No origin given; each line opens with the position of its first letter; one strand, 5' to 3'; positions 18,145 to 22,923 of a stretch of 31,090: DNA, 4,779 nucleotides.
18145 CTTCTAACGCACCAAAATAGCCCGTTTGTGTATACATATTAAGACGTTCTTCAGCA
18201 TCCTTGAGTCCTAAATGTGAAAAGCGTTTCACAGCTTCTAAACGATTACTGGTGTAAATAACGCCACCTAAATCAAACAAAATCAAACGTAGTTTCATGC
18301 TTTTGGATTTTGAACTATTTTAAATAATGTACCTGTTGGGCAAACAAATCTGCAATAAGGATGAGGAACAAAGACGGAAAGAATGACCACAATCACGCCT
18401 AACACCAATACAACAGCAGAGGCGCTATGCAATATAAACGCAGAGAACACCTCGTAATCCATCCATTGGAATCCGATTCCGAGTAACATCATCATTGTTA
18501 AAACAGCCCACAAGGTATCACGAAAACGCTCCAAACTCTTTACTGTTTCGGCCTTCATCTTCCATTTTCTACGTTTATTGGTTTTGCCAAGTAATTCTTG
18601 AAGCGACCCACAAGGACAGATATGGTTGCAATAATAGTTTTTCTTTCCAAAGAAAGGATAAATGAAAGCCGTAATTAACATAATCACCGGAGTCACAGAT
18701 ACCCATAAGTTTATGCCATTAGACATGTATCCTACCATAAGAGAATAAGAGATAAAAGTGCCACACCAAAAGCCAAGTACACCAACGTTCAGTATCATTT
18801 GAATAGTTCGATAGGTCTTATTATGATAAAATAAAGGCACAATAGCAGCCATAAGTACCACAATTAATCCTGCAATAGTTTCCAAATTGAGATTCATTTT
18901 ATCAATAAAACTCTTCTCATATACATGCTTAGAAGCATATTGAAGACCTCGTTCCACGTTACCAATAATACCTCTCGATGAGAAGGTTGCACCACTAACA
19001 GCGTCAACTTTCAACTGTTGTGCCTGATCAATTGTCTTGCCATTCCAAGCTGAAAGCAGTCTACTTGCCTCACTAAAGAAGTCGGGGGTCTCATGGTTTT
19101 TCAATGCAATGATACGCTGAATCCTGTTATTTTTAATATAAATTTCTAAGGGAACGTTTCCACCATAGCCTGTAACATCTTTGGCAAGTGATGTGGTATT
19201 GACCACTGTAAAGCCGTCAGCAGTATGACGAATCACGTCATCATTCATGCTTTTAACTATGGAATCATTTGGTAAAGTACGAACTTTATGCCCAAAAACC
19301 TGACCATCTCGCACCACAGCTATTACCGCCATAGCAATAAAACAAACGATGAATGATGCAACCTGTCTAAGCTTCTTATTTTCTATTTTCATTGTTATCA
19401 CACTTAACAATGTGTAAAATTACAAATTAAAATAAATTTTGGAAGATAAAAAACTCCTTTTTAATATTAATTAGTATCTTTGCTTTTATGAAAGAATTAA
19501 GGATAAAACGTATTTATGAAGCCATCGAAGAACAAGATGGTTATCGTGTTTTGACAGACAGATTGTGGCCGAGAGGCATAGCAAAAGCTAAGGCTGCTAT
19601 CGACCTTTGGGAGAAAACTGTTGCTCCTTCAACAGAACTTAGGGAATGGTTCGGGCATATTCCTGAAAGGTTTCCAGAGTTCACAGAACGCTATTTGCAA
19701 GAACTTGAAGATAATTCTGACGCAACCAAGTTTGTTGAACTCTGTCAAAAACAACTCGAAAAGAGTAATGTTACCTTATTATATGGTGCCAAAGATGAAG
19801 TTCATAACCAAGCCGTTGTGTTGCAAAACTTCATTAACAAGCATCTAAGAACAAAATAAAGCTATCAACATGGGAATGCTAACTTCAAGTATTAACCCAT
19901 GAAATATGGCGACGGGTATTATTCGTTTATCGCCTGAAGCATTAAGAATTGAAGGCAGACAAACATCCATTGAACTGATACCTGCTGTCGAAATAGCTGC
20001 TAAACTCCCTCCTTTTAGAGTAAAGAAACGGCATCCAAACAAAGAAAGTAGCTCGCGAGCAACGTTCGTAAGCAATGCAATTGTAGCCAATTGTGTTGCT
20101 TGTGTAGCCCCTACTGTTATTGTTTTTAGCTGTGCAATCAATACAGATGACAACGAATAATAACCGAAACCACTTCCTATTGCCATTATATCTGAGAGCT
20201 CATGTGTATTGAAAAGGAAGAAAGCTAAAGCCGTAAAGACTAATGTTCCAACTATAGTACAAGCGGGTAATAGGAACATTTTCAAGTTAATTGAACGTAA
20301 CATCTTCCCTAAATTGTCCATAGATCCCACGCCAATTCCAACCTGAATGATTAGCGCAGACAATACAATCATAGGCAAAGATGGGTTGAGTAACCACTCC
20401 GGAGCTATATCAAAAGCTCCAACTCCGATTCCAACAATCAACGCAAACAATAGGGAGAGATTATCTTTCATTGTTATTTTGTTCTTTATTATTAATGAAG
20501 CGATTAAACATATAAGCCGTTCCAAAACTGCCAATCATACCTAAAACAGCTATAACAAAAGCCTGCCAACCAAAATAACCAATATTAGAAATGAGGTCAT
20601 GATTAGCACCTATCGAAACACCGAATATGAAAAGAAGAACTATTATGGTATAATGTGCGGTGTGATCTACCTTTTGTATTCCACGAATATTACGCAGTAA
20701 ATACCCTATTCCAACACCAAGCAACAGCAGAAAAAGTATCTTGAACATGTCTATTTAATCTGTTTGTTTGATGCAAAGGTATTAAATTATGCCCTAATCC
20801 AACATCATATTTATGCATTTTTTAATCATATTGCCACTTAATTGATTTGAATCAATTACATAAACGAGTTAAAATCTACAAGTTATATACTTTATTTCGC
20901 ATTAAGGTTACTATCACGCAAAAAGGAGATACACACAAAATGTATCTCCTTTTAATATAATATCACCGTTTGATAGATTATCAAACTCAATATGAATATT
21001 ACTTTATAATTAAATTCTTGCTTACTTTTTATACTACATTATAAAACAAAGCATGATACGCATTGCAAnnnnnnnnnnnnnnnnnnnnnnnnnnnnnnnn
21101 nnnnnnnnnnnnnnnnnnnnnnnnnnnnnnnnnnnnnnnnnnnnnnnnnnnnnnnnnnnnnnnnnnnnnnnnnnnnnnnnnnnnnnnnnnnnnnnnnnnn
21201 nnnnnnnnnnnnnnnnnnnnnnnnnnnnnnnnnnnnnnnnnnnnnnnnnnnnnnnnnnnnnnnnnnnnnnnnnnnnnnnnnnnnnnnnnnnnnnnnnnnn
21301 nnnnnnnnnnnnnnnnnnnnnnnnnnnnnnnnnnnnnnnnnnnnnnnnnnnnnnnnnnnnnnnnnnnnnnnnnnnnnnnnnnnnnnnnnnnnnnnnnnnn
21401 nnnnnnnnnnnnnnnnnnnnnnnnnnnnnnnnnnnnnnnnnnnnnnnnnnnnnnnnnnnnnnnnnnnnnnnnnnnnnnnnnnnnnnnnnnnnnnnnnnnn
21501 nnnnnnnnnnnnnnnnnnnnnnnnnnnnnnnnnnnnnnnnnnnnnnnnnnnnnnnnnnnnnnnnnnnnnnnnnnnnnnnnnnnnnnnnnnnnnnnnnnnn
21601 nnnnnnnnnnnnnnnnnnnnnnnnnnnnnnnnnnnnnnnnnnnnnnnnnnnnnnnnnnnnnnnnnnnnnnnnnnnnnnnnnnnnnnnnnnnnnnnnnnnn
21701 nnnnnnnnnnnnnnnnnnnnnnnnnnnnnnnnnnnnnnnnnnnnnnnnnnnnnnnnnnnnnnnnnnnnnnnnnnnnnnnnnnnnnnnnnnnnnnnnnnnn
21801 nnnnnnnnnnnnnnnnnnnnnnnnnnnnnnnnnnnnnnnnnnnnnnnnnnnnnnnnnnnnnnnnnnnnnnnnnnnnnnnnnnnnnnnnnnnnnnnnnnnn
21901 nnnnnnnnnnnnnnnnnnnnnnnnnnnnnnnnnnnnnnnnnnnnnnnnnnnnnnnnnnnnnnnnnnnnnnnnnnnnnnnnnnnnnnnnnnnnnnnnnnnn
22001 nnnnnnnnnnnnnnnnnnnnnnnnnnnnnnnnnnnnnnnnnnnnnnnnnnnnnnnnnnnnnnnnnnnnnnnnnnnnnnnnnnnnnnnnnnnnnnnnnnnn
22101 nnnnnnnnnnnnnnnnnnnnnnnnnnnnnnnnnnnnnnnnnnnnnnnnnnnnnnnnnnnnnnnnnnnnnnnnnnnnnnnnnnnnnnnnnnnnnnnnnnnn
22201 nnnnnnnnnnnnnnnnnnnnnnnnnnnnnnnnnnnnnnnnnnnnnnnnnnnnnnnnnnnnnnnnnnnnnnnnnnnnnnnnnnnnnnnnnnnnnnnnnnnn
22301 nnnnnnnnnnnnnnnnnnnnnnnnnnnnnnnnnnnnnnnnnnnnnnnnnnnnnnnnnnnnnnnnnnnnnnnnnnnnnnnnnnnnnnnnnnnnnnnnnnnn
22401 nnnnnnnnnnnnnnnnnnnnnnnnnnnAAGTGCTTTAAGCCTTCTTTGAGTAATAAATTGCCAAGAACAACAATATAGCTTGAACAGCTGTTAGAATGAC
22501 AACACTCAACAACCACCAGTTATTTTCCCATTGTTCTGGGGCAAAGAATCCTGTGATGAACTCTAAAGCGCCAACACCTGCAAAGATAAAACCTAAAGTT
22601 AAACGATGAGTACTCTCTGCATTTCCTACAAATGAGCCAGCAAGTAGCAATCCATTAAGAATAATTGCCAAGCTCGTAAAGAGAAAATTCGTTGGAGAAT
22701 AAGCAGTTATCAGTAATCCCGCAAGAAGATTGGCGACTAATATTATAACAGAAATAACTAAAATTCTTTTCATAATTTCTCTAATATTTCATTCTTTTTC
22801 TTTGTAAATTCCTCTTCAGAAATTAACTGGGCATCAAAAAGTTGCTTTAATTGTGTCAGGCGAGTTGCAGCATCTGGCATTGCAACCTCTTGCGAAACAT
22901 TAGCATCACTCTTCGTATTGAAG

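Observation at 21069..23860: Translationally coupled SPFH/SHOCT – 4-TM mini-protein – zinc-ribbon/TM/ectodomain cassette, set apart by AT-rich, palindrome-bearing flanks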

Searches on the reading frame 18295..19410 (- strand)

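Call 25: search_protein_families(library=pfam, proteins=[window:18295-19410:-], max_evalue=0.01)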
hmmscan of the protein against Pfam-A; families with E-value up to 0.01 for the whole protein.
window:18295-19410:- (371 aa): 2 families
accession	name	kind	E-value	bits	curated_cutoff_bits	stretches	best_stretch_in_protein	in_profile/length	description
PF12801.12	Fer4_5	-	9.6e-15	54.7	22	2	241-283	5-47/48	4Fe-4S binding domain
PF04205.19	FMN_bind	-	3e-14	53.9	22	1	81-157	1-77/77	FMN-binding domain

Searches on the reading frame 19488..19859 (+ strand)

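Call 25: search_protein_families(library=pfam, proteins=[window:19488-19859:+], max_evalue=0.01)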
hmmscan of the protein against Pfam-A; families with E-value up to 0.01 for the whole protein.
window:19488-19859:+ (123 aa): 3 families
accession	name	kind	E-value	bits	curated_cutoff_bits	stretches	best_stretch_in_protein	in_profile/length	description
PF22752.1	DUF488-N3i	-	4e-36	124.9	27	1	4-122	2-117/131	Inactive DUF488-N3 subclade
PF04343.18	DUF488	-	2.6e-30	106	22.2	1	5-115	1-120/121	Domain of unknown function DUF488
PF22751.1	DUF488-N3a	-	4.2e-23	82.3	27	1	4-119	1-117/118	Active DUF488-N3 subclade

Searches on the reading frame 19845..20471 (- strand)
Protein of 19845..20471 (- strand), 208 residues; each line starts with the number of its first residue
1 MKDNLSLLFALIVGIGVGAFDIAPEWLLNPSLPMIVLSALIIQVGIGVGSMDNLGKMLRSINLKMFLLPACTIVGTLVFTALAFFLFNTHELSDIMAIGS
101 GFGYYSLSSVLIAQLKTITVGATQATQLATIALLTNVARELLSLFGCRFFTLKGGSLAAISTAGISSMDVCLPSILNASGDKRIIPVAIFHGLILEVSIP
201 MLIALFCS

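Call 25: search_protein_families(library=pfam, proteins=[window:19845-20471:-], max_evalue=0.01)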
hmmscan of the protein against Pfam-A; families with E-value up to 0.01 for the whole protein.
window:19845-20471:- (208 aa): 1 family
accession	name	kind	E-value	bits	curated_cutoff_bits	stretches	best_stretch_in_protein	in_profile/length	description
PF03956.18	Lys_export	-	3.4e-51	173.9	23.8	1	9-207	2-190/190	Lysine exporter LysO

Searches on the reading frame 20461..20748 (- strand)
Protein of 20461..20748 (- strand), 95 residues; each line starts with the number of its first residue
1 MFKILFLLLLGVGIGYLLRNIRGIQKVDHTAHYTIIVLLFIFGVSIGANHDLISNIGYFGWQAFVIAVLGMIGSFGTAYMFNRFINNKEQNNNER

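Call 25: search_protein_families(library=pfam, proteins=[window:20461-20748:-], max_evalue=0.01)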
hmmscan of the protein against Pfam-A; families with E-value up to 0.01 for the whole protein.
window:20461-20748:- (95 aa): 2 families
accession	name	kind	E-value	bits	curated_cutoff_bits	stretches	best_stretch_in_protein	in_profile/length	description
PF03956.18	Lys_export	-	3.6e-08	33.6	23.8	1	6-85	2-80/190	Lysine exporter LysO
PF00999.27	Na_H_Exchanger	-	0.0034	16.7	26.2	1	4-80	19-96/375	Sodium/hydrogen exchanger, transmembrane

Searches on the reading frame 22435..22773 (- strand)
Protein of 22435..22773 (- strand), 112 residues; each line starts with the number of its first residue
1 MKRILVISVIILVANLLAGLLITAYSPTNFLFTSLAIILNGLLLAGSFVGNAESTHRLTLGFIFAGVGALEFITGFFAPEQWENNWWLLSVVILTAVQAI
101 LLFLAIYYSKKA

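Call 3: search_protein_families(library=pfam, proteins=[window:22435-22773:-], max_evalue=1)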
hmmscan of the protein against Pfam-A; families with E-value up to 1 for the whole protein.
window:22435-22773:- (112 aa): 3 families
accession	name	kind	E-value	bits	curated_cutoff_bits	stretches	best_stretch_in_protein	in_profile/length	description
PF19728.4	DUF6220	-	0.0092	16.7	29.8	1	54-101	17-63/66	Family of unknown function (DUF6220)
PF03729.18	DUF308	-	0.015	16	25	1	59-103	27-72/73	Short repeat of unknown function (DUF308)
PF01757.29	Acyl_transf_3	-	0.35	10.3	31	1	7-109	156-264/326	Acyltransferase domain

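Call 4: search_protein_families(library=ncbifam, proteins=[window:22435-22773:-], max_evalue=1)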
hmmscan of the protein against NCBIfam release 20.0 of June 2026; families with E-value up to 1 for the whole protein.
window:22435-22773:- (112 aa): 0 families

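Call 5: search_protein_families(library=padloc, proteins=[window:22435-22773:-], max_evalue=1)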
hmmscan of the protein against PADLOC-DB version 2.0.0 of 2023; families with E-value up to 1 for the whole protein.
window:22435-22773:- (112 aa): 1 family
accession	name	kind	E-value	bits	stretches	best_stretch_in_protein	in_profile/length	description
PDLC01174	CorA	-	0.77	6.6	0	24-110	412-442/446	CorA-like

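Call 84: search_protein_families(library=phrogs, proteins=[window:22435-22773:-], max_evalue=0.01)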
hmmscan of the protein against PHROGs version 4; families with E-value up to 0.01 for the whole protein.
window:22435-22773:- (112 aa): 0 families
